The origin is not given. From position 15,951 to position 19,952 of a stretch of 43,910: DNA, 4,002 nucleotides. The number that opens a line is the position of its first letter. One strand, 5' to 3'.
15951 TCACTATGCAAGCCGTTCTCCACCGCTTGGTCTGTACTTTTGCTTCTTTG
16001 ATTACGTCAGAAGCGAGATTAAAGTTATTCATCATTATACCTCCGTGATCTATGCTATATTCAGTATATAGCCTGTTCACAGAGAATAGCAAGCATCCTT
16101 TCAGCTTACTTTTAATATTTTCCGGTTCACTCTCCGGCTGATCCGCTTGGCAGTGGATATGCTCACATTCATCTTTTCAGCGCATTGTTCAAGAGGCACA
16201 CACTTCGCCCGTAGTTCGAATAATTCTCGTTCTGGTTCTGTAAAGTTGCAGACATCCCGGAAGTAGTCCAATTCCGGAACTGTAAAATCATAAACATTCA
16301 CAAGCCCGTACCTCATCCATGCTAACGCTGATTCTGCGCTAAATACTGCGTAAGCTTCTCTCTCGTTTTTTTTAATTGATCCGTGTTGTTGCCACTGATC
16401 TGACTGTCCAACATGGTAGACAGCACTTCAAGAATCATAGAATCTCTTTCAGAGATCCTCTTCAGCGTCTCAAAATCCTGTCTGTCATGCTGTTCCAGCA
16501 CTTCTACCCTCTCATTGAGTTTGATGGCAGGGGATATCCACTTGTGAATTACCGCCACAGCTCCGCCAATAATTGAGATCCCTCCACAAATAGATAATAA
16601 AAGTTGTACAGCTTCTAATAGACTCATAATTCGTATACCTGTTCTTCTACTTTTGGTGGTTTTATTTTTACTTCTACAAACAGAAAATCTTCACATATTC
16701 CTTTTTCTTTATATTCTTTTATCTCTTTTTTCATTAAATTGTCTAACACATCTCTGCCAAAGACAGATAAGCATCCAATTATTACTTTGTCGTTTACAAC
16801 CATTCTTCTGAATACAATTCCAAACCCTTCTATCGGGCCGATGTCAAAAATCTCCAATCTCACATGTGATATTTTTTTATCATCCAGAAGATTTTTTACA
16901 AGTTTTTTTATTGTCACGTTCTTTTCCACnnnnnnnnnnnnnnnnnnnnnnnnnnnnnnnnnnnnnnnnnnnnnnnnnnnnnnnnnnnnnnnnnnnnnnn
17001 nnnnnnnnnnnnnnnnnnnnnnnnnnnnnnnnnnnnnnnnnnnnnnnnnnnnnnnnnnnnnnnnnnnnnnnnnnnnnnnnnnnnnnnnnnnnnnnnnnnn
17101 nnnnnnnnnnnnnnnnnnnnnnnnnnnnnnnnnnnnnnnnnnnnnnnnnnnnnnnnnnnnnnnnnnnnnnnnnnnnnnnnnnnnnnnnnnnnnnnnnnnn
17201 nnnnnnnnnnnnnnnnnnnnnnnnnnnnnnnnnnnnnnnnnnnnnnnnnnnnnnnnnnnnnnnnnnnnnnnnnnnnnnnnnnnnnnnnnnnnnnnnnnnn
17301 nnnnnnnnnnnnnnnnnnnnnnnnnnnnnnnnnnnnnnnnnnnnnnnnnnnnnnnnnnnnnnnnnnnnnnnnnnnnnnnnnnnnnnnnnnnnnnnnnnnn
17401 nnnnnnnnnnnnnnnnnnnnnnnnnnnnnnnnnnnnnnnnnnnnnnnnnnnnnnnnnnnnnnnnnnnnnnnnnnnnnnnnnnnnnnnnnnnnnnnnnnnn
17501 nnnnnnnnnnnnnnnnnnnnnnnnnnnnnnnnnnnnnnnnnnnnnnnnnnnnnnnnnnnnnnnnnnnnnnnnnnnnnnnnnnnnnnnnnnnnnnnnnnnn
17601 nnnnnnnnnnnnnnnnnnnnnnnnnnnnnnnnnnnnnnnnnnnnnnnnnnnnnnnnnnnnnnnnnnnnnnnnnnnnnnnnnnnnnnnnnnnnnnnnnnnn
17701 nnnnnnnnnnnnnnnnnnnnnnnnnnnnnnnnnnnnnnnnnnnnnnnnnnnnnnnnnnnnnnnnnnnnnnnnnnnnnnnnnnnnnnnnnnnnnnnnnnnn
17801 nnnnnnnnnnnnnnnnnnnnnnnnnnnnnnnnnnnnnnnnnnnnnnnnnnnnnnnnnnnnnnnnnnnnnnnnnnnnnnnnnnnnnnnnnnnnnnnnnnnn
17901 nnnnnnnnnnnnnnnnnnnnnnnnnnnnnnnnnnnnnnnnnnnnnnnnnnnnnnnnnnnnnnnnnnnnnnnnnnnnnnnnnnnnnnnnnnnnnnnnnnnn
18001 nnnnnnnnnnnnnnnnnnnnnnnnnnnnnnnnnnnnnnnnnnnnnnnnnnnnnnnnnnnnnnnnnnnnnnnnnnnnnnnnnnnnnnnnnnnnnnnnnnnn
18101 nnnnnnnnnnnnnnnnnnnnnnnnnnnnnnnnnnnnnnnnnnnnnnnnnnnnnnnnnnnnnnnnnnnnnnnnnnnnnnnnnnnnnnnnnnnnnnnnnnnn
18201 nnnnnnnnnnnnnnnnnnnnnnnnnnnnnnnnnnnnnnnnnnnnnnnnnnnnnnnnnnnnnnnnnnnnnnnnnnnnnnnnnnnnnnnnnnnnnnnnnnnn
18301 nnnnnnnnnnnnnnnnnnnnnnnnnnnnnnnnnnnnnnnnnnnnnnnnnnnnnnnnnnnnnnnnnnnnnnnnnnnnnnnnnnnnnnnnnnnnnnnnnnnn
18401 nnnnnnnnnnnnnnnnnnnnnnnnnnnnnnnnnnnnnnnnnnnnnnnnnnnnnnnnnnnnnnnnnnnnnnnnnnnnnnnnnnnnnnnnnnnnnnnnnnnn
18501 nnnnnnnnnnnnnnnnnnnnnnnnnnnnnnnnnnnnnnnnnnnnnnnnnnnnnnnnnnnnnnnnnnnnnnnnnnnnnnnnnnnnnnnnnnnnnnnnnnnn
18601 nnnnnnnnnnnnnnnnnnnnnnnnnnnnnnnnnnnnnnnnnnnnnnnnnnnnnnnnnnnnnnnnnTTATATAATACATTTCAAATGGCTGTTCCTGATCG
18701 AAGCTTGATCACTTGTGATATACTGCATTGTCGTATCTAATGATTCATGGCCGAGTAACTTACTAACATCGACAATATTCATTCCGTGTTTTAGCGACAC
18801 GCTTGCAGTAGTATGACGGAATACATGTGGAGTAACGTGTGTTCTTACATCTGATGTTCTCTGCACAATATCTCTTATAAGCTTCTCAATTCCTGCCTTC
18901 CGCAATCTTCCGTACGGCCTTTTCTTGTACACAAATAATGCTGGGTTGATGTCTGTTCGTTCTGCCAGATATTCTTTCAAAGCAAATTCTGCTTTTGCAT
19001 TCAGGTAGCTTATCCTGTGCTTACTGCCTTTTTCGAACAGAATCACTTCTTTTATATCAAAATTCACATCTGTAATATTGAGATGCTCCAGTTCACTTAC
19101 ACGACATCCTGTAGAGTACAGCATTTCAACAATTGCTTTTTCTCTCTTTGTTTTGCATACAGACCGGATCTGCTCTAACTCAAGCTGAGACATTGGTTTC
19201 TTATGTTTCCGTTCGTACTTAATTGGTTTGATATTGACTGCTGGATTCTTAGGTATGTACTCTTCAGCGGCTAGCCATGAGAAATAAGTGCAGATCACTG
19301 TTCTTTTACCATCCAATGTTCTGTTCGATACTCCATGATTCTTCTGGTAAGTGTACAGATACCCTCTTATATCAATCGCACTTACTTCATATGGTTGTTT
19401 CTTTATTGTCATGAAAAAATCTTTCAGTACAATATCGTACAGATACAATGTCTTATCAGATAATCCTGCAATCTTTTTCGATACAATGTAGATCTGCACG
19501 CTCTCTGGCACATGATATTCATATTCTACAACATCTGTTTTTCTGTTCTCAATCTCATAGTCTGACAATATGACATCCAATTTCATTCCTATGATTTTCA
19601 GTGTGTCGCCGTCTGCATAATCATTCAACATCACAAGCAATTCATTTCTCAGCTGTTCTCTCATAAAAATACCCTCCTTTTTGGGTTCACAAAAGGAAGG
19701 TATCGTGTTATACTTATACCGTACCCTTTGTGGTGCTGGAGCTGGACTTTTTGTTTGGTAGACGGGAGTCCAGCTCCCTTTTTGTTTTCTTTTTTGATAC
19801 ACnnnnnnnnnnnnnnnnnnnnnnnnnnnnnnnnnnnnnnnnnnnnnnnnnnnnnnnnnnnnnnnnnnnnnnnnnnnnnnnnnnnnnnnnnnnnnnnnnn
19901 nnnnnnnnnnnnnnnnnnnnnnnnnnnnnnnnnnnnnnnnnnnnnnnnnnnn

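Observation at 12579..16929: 4.3-kb, 11-gene orphan cassette splitting the head-morphogenesis operon (MuF | cassette | tRNA | scaffold)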

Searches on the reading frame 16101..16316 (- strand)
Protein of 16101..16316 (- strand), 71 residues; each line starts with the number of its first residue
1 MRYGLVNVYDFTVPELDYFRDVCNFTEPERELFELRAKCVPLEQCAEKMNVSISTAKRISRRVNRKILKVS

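Call 5: search_protein_families(library=pfam, proteins=[window:16101-16316:-], max_evalue=1)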
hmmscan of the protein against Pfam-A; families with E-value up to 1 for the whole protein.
window:16101-16316:- (71 aa): 7 families
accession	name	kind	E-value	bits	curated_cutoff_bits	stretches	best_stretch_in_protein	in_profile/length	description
PF08281.18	Sigma70_r4_2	-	0.00078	19.5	25.7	1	27-58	13-45/54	Sigma-70, region 4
PF04545.22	Sigma70_r4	-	0.0028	17.6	24.1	1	27-67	7-48/50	Sigma-70, region 4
PF02042.20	RWP-RK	-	0.0072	16.7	29.3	1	40-64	13-37/49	RWP-RK domain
PF05043.19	Mga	-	0.063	14.3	21.1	1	36-67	27-58/87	Mga helix-turn-helix domain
PF24245.1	INO80F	-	0.088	13.3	25.1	1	33-64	6-37/47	INO80 complex subunit F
PF04967.18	HTH_10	-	0.11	12.8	23.1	1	40-69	24-53/53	HTH DNA binding domain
PF07877.16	DUF1661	-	0.17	12.1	25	0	55-66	11-22/31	Protein of unknown function (DUF1661)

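Call 6: search_protein_families(library=phrogs, proteins=[window:16101-16316:-], max_evalue=0.1)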
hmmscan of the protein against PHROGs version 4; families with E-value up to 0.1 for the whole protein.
window:16101-16316:- (71 aa): 2 families
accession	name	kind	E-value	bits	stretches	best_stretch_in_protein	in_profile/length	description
phrog_1190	-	transcription regulation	3e-07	31.4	1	23-68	110-156/167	RNA polymerase sigma factor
phrog_7168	-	DNA, RNA and nucleotide metabolism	0.041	14.3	1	32-69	232-271/284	homing endonuclease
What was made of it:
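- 16101..16316 (-): p3, 71 aa: sigma-70 region-4-type HTH, likely regulator of the cassette. PF08281 E 7.8e-4 and PF04545 E 2.8e-3, both below cut-off (call 5). phrog_1190 'RNA polymerase sigma factor' E 3e-7 (call 6).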

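Call 13: search_protein_families(library=ncbifam, proteins=[window:16101-16316:-], max_evalue=0.1)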
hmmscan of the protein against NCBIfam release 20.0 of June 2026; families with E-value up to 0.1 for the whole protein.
window:16101-16316:- (71 aa): 3 families
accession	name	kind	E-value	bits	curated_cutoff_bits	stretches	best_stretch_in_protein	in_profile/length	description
TIGR02937.1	sigma70-ECF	superfamily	0.00014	21.5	42.9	1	25-69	118-163/165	sigma-70 family RNA polymerase sigma factor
NF006813.0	PRK09334.1-3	equivalog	0.014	15.8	83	1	42-68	51-78/97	30S ribosomal protein S25e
NF005385.0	PRK06930.1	subfamily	0.016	14.9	136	1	25-68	115-159/170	positive control sigma-like factor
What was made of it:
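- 16101..16316 (-): TIGR02937 positions 118-163 of 165 (call 13).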

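Call 14: search_protein_families(library=padloc, proteins=[window:16101-16316:-], max_evalue=0.1)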
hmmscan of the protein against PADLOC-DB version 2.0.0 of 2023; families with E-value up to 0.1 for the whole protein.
window:16101-16316:- (71 aa): 0 families

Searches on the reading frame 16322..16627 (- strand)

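Call 5: search_protein_families(library=pfam, proteins=[window:16322-16627:-], max_evalue=1)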
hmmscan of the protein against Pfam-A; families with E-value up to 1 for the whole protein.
window:16322-16627:- (101 aa): 1 family
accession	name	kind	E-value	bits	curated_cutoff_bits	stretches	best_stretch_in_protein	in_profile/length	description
PF02344.20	Myc-LZ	-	0.013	15.7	24.3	1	82-98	10-26/31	Myc leucine zipper domain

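Call 6: search_protein_families(library=phrogs, proteins=[window:16322-16627:-], max_evalue=0.1)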
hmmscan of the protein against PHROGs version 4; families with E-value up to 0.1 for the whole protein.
window:16322-16627:- (101 aa): 2 families
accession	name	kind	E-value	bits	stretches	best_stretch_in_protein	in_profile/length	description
phrog_24012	-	unknown function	0.043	15.2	1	50-78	11-39/71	-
phrog_29026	-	unknown function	0.044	14.8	1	1-33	1-33/67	-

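Call 13: search_protein_families(library=ncbifam, proteins=[window:16322-16627:-], max_evalue=0.1)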
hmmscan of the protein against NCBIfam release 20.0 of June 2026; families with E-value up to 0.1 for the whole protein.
window:16322-16627:- (101 aa): 0 families

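Call 14: search_protein_families(library=padloc, proteins=[window:16322-16627:-], max_evalue=0.1)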
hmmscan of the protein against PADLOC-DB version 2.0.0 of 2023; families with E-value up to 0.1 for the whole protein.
window:16322-16627:- (101 aa): 0 families

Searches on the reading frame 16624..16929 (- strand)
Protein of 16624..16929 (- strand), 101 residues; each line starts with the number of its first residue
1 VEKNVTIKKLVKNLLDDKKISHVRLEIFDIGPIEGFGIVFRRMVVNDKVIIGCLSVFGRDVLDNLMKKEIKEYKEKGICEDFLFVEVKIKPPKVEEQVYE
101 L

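Call 5: search_protein_families(library=pfam, proteins=[window:16624-16929:-], max_evalue=1)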
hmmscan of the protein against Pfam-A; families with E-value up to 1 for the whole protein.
window:16624-16929:- (101 aa): 1 family
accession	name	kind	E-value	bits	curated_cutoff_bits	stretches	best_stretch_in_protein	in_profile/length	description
PF17191.10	RecG_wedge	-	0.051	13.6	23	1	11-97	44-128/162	RecG wedge domain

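Call 6: search_protein_families(library=phrogs, proteins=[window:16624-16929:-], max_evalue=0.1)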
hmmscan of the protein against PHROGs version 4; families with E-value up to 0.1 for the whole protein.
window:16624-16929:- (101 aa): 0 families

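Call 13: search_protein_families(library=ncbifam, proteins=[window:16624-16929:-], max_evalue=0.1)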
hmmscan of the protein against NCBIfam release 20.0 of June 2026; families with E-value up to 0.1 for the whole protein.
window:16624-16929:- (101 aa): 0 families
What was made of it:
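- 16624..16929 (-): p1, 101 aa, GTG start; overlaps the end of MuF by 16 nt. Lineage-specific; it sits where relatives carry the 'X' gene. No family hit (calls 5, 6, 13).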

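Call 14: search_protein_families(library=padloc, proteins=[window:16624-16929:-], max_evalue=0.1)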
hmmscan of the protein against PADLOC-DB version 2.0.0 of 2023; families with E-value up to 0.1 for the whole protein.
window:16624-16929:- (101 aa): 0 families

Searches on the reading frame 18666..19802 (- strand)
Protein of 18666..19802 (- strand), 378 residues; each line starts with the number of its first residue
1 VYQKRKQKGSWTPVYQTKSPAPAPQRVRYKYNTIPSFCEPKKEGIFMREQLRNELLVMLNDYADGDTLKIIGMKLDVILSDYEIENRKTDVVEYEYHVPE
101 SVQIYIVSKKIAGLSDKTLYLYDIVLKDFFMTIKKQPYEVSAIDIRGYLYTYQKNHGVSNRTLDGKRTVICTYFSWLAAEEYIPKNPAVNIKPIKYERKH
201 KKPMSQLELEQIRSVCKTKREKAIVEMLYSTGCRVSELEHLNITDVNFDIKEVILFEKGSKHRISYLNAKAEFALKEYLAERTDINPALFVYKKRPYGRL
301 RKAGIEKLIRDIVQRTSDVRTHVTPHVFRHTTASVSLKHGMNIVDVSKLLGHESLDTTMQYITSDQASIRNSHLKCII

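Call 12: search_protein_families(library=pfam, proteins=[window:18666-19802:-], max_evalue=0.01)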
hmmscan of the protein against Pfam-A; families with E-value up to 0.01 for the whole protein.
window:18666-19802:- (378 aa): 2 families
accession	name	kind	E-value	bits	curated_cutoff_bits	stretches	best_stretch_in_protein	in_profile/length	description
PF00589.27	Phage_integrase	-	1.7e-29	103.2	27.1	1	205-366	4-170/172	Phage integrase family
PF13495.12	Phage_int_SAM_4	-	2.7e-06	28.1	27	1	109-182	9-83/85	Phage integrase, N-terminal SAM-like domain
